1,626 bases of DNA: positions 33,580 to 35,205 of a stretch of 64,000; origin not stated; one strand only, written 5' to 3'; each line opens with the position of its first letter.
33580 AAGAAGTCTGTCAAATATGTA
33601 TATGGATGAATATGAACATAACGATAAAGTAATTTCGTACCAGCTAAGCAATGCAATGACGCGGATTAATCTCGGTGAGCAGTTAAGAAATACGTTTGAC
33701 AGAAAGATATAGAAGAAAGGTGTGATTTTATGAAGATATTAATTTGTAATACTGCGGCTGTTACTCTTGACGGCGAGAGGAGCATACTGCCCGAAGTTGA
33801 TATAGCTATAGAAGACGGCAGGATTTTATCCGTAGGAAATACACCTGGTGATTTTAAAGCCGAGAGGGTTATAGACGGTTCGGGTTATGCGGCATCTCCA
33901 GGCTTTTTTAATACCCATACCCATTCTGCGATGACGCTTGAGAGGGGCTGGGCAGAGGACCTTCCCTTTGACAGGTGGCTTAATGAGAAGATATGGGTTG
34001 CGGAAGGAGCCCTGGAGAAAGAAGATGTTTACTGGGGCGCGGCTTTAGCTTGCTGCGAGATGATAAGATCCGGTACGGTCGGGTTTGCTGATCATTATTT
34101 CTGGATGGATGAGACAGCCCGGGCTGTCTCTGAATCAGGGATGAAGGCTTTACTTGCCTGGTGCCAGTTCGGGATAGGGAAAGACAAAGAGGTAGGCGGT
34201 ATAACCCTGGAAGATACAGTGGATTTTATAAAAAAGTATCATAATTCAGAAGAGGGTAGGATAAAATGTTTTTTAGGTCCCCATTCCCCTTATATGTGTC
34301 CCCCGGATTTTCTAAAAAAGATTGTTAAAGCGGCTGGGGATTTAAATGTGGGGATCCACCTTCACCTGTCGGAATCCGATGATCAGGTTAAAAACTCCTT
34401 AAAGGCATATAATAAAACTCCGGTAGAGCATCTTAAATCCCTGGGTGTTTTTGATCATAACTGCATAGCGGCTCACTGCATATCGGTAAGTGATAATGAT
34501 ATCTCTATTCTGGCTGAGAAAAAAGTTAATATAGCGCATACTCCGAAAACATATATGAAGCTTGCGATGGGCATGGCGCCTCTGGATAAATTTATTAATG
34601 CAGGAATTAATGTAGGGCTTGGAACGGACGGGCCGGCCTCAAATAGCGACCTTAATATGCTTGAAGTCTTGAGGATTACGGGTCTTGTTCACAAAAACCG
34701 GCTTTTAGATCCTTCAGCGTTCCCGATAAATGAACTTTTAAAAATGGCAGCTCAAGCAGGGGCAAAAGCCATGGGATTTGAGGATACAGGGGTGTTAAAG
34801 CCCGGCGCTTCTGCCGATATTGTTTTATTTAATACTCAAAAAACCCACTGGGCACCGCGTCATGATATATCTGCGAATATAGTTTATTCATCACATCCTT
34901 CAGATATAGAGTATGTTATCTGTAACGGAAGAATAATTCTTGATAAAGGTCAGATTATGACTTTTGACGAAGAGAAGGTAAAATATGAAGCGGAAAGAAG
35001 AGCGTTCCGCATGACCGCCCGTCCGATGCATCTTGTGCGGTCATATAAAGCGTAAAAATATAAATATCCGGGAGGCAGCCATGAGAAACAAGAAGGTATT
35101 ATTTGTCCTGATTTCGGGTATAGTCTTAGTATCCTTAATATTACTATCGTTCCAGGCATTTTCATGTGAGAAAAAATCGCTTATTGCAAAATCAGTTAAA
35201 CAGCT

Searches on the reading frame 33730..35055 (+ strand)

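Call 65: search_protein_families(library=pfam, proteins=[window:33730-35055:+], max_evalue=0.00001)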
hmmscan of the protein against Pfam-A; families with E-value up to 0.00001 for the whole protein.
window:33730-35055:+ (441 aa): 2 families
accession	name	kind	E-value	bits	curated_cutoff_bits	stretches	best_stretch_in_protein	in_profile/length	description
PF01979.26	Amidohydro_1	-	1.5e-62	212.3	25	1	56-402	3-344/345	Amidohydrolase family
PF07969.17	Amidohydro_3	-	1.1e-20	75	29.7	1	189-403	258-471/472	Amidohydrolase family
